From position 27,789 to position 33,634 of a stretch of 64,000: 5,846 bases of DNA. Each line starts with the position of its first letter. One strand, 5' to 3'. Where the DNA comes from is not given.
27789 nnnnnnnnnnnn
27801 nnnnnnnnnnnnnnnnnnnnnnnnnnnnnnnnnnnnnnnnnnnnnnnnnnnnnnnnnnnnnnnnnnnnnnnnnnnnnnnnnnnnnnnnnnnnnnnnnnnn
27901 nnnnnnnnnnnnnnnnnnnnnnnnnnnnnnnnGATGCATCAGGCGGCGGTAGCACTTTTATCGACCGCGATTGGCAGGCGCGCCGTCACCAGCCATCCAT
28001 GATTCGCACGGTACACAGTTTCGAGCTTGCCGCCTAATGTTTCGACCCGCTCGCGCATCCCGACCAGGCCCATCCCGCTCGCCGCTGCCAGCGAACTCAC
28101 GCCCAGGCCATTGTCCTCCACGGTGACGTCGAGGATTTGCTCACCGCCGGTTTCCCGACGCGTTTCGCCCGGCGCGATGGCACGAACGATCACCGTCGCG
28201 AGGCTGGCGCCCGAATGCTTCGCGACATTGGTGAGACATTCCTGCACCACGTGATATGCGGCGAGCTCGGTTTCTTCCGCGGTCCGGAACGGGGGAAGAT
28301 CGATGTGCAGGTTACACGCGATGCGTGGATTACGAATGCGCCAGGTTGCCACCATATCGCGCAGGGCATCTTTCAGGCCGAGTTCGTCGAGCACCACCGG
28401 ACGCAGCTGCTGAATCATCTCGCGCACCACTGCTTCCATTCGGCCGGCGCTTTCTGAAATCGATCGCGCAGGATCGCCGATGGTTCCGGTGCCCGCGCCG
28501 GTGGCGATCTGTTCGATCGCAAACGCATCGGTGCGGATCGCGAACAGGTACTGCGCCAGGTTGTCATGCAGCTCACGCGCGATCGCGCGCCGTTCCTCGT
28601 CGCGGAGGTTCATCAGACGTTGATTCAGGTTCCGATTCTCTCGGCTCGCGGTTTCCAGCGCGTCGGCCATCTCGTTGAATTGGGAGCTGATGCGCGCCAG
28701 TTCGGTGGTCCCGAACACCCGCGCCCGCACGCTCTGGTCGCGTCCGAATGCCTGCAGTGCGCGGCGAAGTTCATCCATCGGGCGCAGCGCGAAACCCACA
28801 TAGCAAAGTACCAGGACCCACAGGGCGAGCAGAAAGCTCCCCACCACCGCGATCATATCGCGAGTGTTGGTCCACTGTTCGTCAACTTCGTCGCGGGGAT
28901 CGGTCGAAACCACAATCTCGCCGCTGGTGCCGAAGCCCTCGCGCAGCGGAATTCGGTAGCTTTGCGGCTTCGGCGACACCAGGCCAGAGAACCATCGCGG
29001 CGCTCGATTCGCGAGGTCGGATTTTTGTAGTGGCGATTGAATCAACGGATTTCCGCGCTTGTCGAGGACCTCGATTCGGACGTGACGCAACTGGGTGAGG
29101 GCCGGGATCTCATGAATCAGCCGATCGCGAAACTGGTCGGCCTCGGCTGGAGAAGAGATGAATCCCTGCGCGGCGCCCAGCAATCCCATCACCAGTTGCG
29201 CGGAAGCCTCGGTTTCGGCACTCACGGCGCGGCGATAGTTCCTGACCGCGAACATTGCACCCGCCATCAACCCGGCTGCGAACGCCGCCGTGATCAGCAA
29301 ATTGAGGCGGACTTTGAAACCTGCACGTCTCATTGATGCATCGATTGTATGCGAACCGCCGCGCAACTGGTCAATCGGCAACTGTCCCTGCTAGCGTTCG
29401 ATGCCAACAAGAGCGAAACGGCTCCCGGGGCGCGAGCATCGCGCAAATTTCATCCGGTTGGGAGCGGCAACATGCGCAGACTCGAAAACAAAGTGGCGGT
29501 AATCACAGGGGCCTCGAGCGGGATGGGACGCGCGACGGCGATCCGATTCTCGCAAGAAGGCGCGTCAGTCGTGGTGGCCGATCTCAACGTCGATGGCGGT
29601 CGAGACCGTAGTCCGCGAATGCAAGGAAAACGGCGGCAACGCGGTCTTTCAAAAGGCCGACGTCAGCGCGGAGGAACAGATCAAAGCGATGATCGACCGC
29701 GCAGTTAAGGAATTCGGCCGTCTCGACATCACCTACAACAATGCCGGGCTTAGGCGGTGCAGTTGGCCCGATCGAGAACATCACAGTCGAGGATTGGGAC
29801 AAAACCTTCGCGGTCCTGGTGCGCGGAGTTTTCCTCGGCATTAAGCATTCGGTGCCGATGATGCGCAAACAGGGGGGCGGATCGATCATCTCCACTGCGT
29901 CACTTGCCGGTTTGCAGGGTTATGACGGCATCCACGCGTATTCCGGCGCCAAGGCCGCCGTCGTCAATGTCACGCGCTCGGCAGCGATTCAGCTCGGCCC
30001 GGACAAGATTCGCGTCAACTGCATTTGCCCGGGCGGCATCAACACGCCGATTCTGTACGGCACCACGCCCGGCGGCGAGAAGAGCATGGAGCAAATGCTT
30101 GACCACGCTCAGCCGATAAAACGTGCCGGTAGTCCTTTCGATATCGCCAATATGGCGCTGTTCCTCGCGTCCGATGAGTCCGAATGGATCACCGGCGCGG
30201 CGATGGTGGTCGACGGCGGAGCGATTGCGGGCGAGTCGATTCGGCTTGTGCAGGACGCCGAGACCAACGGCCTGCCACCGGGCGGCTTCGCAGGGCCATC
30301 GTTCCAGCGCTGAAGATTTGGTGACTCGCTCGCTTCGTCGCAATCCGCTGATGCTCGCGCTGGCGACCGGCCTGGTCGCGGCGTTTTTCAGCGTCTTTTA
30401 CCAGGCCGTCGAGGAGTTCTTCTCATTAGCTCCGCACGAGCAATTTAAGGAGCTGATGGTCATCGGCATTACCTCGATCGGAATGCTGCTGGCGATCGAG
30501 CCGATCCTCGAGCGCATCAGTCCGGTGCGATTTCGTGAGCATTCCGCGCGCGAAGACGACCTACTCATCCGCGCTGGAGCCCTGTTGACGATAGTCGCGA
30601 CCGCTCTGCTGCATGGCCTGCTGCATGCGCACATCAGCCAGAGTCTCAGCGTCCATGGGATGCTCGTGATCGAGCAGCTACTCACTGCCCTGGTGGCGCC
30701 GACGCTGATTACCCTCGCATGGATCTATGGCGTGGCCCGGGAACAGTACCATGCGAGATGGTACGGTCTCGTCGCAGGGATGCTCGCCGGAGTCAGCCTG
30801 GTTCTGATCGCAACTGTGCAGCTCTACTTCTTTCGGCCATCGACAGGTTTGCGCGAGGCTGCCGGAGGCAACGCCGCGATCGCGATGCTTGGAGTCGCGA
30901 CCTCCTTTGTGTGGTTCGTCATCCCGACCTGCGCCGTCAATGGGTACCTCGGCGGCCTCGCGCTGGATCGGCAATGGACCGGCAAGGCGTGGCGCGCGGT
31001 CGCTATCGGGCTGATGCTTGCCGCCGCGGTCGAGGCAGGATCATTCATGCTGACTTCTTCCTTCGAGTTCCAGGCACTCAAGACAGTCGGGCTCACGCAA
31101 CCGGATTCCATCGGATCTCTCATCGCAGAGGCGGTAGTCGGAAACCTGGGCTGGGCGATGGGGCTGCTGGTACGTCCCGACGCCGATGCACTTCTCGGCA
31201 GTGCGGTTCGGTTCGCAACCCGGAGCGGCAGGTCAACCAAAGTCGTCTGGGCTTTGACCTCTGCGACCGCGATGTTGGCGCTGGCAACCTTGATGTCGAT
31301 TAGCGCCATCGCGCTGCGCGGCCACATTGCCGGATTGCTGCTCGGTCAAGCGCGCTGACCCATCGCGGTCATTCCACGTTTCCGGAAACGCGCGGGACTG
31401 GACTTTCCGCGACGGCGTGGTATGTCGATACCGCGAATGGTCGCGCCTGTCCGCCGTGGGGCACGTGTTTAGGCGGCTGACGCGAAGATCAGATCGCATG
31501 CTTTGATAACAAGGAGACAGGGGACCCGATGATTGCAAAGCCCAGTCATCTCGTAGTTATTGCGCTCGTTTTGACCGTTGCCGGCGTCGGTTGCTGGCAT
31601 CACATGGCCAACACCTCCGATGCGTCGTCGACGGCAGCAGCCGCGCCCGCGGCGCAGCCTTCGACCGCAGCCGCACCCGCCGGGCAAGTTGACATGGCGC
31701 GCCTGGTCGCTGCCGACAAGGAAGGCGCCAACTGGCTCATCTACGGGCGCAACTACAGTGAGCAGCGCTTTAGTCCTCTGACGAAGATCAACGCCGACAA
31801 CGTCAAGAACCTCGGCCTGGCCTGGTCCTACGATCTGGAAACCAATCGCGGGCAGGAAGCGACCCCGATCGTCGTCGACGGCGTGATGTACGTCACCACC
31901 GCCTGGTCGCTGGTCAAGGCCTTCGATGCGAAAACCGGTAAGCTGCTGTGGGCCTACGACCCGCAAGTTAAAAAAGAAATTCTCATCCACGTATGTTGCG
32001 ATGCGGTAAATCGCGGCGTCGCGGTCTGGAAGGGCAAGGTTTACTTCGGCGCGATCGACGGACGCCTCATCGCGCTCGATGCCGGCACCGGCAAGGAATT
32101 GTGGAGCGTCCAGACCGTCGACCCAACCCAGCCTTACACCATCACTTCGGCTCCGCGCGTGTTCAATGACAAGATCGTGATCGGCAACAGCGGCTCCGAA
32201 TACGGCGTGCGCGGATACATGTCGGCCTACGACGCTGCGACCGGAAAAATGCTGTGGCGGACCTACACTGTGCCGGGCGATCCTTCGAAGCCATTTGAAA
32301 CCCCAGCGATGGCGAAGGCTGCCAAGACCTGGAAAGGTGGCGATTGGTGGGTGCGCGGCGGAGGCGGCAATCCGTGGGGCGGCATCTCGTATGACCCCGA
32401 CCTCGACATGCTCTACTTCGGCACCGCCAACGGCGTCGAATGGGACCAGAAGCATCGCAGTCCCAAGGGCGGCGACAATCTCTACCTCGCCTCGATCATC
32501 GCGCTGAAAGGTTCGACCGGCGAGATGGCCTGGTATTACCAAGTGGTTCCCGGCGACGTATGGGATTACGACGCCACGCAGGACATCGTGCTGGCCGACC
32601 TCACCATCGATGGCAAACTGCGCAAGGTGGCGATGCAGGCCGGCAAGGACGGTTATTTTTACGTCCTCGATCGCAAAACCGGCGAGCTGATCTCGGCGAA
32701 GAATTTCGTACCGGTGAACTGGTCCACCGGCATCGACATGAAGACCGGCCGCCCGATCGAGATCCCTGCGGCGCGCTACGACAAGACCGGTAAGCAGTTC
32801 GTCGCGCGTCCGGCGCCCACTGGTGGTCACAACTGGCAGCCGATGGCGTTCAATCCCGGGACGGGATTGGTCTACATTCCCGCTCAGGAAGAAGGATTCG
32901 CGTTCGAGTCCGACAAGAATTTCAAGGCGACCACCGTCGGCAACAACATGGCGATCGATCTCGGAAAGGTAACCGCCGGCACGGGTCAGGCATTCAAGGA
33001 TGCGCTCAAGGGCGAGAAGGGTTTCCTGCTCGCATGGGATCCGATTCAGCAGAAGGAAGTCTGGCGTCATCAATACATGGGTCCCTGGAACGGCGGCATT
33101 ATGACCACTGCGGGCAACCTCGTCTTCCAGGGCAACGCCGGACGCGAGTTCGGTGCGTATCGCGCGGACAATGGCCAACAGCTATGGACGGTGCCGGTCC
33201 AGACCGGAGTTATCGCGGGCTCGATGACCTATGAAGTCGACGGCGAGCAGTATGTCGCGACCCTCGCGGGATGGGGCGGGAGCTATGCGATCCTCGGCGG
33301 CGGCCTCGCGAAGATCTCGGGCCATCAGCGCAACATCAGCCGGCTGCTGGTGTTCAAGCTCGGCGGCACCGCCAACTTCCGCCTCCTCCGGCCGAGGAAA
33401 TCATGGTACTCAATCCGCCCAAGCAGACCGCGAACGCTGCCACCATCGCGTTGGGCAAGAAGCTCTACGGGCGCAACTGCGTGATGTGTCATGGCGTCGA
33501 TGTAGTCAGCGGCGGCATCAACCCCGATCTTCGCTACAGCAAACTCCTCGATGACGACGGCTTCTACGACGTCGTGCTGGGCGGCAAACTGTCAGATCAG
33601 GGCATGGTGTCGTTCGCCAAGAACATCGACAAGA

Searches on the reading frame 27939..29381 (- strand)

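Call 11: search_protein_families(library=pfam, proteins=[window:27939-29381:-])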
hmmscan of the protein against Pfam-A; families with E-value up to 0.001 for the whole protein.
window:27939-29381:- (480 aa): 4 families
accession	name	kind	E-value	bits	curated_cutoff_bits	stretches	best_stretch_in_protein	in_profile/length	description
PF07730.19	HisKA_3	-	3.2e-11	44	24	1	263-330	1-67/68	Histidine kinase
PF00672.30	HAMP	-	1.7e-07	31.9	25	1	197-243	5-52/53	HAMP domain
PF02518.31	HATPase_c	-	2e-07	31.8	26.4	1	372-471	3-109/111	Histidine kinase-, DNA gyrase B-, and HSP90-like ATPase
PF16448.10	LapD_MoxY_N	-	1.2e-06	28.8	25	1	45-170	4-124/124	LapD/MoxY periplasmic domain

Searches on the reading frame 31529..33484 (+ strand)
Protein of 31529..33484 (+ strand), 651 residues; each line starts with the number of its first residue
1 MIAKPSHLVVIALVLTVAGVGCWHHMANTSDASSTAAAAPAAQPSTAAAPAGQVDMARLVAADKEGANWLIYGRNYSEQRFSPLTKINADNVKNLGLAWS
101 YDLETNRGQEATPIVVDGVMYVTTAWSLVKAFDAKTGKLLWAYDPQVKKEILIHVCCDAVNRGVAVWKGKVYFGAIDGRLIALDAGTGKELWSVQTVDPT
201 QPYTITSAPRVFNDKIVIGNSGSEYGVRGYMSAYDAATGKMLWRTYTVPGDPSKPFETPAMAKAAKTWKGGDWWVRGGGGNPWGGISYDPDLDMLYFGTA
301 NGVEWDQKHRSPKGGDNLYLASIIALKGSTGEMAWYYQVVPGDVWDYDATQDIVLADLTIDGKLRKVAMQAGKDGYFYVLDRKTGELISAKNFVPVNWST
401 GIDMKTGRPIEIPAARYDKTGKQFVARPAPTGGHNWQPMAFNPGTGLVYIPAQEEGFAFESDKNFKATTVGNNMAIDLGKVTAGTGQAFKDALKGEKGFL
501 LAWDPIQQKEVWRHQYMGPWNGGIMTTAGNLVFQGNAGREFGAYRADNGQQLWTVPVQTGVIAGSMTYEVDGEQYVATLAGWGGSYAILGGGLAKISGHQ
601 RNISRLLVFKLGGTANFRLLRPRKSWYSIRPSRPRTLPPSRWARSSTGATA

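Call 11: search_protein_families(library=pfam, proteins=[window:31529-33484:+])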
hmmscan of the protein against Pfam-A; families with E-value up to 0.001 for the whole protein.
window:31529-33484:+ (651 aa): 3 families
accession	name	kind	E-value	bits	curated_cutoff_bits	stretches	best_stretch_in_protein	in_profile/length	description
PF01011.28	PQQ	-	3.4e-81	274.2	26.7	2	69-390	1-337/595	Glucose/ethanol/alcohol dehydrogenase, beta-propeller domain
PF13360.13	PQQ_2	-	2.6e-22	80.1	27.6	2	98-245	16-144/233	Outer membrane protein assembly factor BamB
PF13570.13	Beta-prop_ACSF4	-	3.1e-11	43.7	133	1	108-246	92-211/329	Beta-alanine-activating enzyme, beta-propeller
